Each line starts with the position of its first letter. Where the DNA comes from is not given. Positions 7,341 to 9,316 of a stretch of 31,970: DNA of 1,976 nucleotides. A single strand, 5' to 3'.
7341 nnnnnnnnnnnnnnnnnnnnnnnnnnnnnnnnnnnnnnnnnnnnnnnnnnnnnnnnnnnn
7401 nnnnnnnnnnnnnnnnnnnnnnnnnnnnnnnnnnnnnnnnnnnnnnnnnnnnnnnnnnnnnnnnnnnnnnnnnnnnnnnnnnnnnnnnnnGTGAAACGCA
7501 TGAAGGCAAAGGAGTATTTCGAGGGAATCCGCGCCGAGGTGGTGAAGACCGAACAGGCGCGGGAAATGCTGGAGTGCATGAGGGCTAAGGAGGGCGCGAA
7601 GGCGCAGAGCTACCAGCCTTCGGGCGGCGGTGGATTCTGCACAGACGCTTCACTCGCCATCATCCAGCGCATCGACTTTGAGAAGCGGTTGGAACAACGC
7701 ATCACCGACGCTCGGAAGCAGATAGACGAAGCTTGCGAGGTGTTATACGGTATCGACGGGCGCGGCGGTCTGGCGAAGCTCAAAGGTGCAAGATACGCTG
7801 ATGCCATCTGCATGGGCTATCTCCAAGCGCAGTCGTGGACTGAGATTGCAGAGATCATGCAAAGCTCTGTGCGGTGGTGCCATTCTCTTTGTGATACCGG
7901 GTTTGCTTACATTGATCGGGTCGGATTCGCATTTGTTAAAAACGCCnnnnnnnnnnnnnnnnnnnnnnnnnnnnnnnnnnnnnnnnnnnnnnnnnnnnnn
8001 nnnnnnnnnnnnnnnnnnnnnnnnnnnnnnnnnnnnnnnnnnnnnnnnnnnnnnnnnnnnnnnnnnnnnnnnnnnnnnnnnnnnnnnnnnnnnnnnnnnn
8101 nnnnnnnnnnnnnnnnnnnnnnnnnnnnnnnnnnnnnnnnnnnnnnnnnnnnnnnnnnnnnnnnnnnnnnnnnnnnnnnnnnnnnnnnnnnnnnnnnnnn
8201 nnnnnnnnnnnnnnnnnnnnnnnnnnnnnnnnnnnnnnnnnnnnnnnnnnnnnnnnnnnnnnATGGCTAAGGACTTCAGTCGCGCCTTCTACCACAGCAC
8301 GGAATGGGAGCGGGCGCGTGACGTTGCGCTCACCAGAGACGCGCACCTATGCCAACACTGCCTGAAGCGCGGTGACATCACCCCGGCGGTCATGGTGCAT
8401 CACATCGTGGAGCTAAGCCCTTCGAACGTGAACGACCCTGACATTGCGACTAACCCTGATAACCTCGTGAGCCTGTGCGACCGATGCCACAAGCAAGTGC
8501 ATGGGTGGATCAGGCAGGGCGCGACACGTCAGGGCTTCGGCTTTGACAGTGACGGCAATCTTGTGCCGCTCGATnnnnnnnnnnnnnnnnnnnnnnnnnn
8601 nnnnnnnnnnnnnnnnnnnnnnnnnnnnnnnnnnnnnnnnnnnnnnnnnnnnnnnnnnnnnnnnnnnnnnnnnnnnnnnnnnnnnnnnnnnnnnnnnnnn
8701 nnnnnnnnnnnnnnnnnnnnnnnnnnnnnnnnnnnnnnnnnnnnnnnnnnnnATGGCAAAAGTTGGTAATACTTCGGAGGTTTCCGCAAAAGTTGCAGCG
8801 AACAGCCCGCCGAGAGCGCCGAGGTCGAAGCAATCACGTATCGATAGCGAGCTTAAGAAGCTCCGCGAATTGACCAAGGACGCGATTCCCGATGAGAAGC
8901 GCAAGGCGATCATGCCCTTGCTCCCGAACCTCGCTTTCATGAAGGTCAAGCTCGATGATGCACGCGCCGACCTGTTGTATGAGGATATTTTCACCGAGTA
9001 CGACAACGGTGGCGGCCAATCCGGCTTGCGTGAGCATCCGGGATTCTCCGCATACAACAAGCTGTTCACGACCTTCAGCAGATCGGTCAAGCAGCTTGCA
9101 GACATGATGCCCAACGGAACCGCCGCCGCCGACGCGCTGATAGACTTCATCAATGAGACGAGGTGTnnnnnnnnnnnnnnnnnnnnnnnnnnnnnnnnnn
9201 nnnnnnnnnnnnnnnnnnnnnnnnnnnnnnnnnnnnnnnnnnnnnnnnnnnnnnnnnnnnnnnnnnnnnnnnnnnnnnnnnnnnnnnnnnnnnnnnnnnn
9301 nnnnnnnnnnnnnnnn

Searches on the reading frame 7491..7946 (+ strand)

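Call 4: search_protein_families(library=pfam, proteins=[window:7491-7946:+], max_evalue=0.1)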
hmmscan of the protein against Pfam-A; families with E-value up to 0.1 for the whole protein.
window:7491-7946:+ (152 aa): 0 families

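Call 6: search_protein_families(library=phrogs, proteins=[window:7491-7946:+], max_evalue=0.1)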
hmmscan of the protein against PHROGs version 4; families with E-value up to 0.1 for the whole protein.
window:7491-7946:+ (152 aa): 3 families
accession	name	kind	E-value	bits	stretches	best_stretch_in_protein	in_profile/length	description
phrog_36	-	transcription regulation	2.6e-08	34.7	1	3-133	53-175/220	transcriptional regulator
phrog_3907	-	connector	0.019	15.7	1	4-89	22-113/162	tail terminator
phrog_79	-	transcription regulation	0.098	13.4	0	95-143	84-135/156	anti-termination protein Q-like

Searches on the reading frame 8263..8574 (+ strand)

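Call 4: search_protein_families(library=pfam, proteins=[window:8263-8574:+], max_evalue=0.1)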
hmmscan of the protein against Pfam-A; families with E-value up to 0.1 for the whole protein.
window:8263-8574:+ (104 aa): 2 families
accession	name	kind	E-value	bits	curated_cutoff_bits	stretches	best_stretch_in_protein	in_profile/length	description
PF01844.29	HNH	-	1.6e-10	41.4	21.4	1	30-80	1-45/47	HNH endonuclease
PF23545.1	Zn_ribbon_HMPTM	-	0.0019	18.1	27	0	69-85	6-22/45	HMPTM N-terminal zinc ribbon domain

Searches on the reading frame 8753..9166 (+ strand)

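Call 41: search_protein_families(library=phrogs, proteins=[window:8753-9166:+], max_evalue=0.001)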
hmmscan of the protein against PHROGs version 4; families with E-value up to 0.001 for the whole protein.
window:8753-9166:+ (138 aa): 1 family
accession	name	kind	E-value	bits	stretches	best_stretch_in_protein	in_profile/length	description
phrog_1066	-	unknown function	4.7e-27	95.5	1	25-136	8-118/119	-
